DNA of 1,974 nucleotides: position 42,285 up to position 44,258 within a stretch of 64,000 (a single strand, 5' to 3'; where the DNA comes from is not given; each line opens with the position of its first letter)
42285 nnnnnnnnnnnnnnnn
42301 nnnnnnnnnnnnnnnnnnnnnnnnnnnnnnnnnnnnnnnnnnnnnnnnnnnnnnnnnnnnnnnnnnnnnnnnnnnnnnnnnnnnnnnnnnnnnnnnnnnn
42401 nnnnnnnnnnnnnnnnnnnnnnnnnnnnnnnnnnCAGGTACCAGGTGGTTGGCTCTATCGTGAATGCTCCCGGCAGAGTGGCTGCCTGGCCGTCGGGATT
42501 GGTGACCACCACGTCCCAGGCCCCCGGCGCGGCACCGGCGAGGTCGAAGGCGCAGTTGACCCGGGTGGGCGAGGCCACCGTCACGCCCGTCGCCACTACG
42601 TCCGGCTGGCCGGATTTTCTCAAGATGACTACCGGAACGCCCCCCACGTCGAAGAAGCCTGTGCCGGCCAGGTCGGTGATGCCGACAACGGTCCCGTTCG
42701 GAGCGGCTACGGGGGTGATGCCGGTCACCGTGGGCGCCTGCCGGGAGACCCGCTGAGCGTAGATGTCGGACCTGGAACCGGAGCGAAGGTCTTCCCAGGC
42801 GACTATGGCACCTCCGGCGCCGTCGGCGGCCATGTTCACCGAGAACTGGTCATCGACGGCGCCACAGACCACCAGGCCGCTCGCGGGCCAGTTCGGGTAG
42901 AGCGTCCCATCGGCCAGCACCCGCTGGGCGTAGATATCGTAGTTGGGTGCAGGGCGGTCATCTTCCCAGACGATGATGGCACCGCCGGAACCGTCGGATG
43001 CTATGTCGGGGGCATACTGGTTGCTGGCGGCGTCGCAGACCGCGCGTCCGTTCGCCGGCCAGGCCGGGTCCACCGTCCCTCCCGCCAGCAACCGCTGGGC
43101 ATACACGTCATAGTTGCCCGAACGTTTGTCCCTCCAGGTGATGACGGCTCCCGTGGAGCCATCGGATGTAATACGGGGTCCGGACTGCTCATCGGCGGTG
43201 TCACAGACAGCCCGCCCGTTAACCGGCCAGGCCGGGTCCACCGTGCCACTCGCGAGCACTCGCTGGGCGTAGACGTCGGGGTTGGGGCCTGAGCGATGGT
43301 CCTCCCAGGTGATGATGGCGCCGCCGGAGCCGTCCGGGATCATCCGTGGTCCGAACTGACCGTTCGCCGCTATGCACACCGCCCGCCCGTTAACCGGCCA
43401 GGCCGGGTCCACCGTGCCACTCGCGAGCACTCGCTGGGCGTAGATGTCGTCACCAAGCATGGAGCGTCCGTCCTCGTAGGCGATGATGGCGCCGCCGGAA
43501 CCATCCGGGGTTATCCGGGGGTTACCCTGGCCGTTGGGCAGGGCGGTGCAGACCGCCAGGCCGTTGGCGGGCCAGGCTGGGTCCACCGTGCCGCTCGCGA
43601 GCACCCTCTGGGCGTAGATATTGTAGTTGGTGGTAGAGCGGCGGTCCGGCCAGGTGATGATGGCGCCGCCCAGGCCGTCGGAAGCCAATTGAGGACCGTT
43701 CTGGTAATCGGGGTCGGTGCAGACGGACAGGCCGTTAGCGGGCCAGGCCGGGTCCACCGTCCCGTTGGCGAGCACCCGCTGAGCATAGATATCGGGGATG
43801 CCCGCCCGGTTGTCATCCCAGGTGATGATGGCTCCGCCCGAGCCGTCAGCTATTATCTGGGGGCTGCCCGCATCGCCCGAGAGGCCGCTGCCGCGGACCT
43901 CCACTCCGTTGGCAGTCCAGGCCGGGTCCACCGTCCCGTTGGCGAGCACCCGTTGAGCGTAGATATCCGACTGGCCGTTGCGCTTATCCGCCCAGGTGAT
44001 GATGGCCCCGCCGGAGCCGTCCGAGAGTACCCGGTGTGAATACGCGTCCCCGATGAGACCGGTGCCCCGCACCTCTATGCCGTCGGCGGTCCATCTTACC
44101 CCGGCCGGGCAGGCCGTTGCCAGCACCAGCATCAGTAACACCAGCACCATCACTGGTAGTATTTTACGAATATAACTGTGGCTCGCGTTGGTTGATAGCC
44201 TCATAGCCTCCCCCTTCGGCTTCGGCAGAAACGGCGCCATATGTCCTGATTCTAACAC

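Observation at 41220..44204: Secreted ~1000-aa multi-repeat protein with a 278-bp perfect internal duplication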

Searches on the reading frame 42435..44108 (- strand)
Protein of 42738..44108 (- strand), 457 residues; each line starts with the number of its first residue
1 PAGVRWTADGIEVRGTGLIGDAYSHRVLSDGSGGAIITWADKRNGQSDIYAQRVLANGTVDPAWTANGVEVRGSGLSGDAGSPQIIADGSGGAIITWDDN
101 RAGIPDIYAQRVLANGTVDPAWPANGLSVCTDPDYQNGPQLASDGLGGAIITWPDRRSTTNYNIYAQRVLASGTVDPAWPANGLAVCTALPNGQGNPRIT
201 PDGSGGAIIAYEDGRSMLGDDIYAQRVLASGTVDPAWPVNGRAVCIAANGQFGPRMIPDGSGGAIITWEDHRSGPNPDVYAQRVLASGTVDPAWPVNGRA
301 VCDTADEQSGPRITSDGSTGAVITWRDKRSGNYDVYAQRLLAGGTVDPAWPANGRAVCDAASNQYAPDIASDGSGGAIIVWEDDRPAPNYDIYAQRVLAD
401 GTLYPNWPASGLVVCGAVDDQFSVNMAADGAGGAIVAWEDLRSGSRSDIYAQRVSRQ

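Call 38: find_homologous_proteins(query=window:42738-44108:-, max_evalue=0.001)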
Query seq(457 aa) (457 aa): 7854 proteins with E <= 0.001 among 8000 candidates; the best 120 are listed.
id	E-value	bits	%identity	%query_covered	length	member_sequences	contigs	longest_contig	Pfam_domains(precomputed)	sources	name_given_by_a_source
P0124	4.6e-237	806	51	94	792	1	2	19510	-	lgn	-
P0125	2.8e-230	783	55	94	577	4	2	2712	PF18962.8,PF13860.13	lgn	-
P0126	5.4e-226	769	50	100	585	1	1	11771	-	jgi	jgi:hypothetical protein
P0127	1.9e-216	738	53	99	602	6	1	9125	PF13860.13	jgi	-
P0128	4.6e-216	736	45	100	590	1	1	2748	PF13860.13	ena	-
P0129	2.0e-213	728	53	100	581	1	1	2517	PF13860.13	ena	-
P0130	1.7e-211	721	53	94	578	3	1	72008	PF13860.13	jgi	jgi:flagellar hook capping protein FlgD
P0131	3.7e-208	710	89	75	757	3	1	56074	PF18986.6,PF22021.3,PF26254.1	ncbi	-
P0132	1.1e-206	706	48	94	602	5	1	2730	-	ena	-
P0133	1.3e-206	705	48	94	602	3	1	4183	-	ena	-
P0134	9.3e-198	676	50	94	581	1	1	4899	PF13860.13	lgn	-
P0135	4.7e-197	674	47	100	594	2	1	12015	PF13860.13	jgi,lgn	jgi:hypothetical protein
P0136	4.9e-197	674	52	93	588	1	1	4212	-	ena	-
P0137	5.3e-192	657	54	99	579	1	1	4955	PF13860.13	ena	-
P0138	2.5e-190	652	52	94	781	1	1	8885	PF13860.13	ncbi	ncbi:MAG: FlgD immunoglobulin-like domain containing protein, partial [Candidatus Eiseniibacteriota 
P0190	3.1e-164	565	52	95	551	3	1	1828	PF24700.2,PF01833.31,PF07372.18,PF12904.14,PF07676.19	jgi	jgi:hypothetical protein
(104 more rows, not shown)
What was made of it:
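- The same propeller in Eisenbacteria/Krumholzibacteria-type relatives carries a FlgD_ig or T9SS sorting domain at the position where this protein has the tetrad (call 38).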

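Call 40: find_encoding_contigs(protein=P0131, flank=10000, max_places=3)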
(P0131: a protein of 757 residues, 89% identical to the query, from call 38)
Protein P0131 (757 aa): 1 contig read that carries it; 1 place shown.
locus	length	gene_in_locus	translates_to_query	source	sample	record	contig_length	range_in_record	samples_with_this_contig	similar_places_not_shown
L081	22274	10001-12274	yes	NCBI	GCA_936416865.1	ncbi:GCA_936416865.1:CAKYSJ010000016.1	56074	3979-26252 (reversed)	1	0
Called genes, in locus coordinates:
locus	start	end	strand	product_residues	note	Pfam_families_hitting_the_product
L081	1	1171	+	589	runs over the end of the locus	PF00415:RCC1 (faint), PF25390:WD40_RLD, PF13540:RCC1_2, PF25390:WD40_RLD, PF13540:RCC1_2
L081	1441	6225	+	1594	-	PF13540:RCC1_2 (weak), PF25390:WD40_RLD, PF18998:Flg_new_2, PF25390:WD40_RLD, PF13540:RCC1_2, PF25390:WD40_RLD, PF13540:RCC1_2 (weak), PF18998:Flg_new_2, +2 more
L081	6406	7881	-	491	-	PF05598:DUF772, PF01609:DDE_Tnp_1, PF13751:DDE_Tnp_1_6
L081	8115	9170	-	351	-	PF13237:Fer4_10 (faint), PF14697:Fer4_21, PF13187:Fer4_9 (weak), PF00037:Fer4 (weak), PF12797:Fer4_2 (weak), PF12837:Fer4_6 (weak)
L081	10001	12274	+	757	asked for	PF18986:DUF5719 (faint), PF26254:Ig_TRAPPC9-Trs120_1st (faint), PF22021:RbmA-like_FnIII (faint)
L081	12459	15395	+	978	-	PF18986:DUF5719 (faint)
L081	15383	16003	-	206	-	PF05584:Sulfolobus_pRN (faint), PF13338:AbiEi_4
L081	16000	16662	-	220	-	PF08843:AbiEii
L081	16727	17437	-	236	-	PF03030:H_PPase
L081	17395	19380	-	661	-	PF03030:H_PPase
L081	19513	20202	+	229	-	PF01325:Fe_dep_repress, PF01047:MarR (faint), PF02742:Fe_dep_repr_C, PF04023:FeoA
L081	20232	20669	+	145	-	PF00501:AMP-binding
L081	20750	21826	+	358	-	PF00501:AMP-binding, PF13193:AMP-binding_C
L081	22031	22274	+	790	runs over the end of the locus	PF18986:DUF5719 (faint)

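Call 53: predict_structure(alignment_id=A2)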
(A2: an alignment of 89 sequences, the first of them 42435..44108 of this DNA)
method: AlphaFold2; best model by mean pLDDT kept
length: 558 residues; sequences in the alignment: 89
mean_pLDDT: 87.5   pTM: 0.84
mean pLDDT of the five models: 87.5, 86.9, 86.4, 85.9, 85.0
residues with pLDDT >= 90: 426; 70-90: 28; 50-70: 46; < 50: 58
segments of 3 or more residues with pLDDT < 50: 1-3, 464-470, 472-491, 507-520, 538-540, 550-558
pLDDT, mean of each block of 10 residues (from residue 1): 70 88 96 97 96 95 94 93 98 98 97 98 97 96 98 91 98 98 96 96 98 95 98 98 98 98 98 98 98 98 97 97 98 98 98 98 97 97 93 98 96 95 97 97 94 83 47 40 37 60 54 41 60 59 54 41
secondary structure, 60 per line:
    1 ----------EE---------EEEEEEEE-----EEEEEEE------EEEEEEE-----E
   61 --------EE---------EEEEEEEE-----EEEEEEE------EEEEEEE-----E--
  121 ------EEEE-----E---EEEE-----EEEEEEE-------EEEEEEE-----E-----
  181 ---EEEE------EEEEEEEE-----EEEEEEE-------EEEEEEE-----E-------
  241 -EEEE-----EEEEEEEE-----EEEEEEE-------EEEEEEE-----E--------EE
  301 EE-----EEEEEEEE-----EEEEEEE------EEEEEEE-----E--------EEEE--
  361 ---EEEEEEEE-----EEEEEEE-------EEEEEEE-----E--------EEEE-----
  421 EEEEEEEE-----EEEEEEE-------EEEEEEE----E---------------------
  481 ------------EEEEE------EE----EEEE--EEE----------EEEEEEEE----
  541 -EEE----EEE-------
elements in order: E22-29 E35-41 E48-54 E80-87 E93-99 E106-112 E127-130 E140-143 E149-155 E163-169 E184-187 E194-201 E207-213 E221-227 E242-245 E251-258 E264-270 E278-284 E299-302 E308-315 E321-327 E334-340 E355-358 E364-371 E377-383 E391-397 E412-415 E421-428 E434-440 E448-454 E493-497 E510-513 E516-518 E529-536 E542-544 E549-551
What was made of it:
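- On IPT/TIG domain (Pfam PF01833): AF2 pLDDT is 37-60 with beta-strands predicted (call 53).
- Checked: The AF2 model shows eight blades at pLDDT 93-98 (call 53). AF2 confidence there is low, 37-60 (call 53).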

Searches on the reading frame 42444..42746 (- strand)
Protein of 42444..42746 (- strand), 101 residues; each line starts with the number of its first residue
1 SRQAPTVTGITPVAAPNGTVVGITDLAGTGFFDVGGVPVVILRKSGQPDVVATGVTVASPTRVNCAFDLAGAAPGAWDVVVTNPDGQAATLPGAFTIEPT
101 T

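Call 9: search_protein_families(library=pfam, proteins=[window:42444-42746:-], max_evalue=10)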
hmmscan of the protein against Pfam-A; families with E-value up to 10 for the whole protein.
seq(101 aa): 0 families
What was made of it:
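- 42450..42737 (-): IPT/TIG-like beta-sandwich spacer, aa 490-585 (weak assignment). No Pfam hit (call 9).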

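Call 57: search_solved_structures(query=A3, max_evalue=10, show_alignments=2)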
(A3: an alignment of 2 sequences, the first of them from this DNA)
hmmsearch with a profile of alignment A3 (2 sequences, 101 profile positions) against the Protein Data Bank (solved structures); distinct sequences matched with E-value up to 10: 4.
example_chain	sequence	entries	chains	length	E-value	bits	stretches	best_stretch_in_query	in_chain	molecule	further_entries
1uad_C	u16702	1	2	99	0.16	15.2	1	1-97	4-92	Exocyst complex component Sec5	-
1hk6_A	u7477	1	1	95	0.4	13.9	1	2-97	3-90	EXOCYST COMPLEX COMPONENT SEC5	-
6czg_A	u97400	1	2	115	0.68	13.2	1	73-91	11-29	b11L5F_LGL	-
5xxb_E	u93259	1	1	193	1.3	12.3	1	18-58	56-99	Ribosomal protein eL6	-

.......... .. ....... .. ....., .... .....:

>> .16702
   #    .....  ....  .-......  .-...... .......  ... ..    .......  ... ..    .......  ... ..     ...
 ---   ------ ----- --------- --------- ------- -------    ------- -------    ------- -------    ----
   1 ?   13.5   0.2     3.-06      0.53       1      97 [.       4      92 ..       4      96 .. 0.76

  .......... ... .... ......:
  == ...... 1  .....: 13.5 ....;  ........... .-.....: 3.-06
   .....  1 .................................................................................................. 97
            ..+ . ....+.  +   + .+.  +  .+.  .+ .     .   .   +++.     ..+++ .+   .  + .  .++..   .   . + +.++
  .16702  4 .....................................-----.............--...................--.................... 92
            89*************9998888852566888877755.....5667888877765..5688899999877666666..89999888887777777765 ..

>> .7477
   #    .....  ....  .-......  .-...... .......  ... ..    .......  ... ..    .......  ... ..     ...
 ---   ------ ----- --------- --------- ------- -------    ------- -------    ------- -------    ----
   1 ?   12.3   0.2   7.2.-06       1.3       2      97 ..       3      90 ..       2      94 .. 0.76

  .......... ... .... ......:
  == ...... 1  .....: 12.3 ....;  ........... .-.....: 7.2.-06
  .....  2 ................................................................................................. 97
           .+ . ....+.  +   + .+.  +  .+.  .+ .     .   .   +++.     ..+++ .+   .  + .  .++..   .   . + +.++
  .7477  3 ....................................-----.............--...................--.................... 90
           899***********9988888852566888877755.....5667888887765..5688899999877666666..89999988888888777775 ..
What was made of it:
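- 42450..42737 (-): Best PDB profile match is the Sec5 Ral-binding domain, E 0.16, aligned over its full length (call 57).
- On IPT/TIG domain (Pfam PF01833): The best PDB profile match is the Sec5 Ral-binding domain (which I recall has the IPT fold) at E 0.16 (call 57).
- Checked: A two-sequence profile's best PDB match is the Sec5 Ral-binding domain (which I recall has the IPT fold) at E 0.16, aligned over the full length (call 57).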
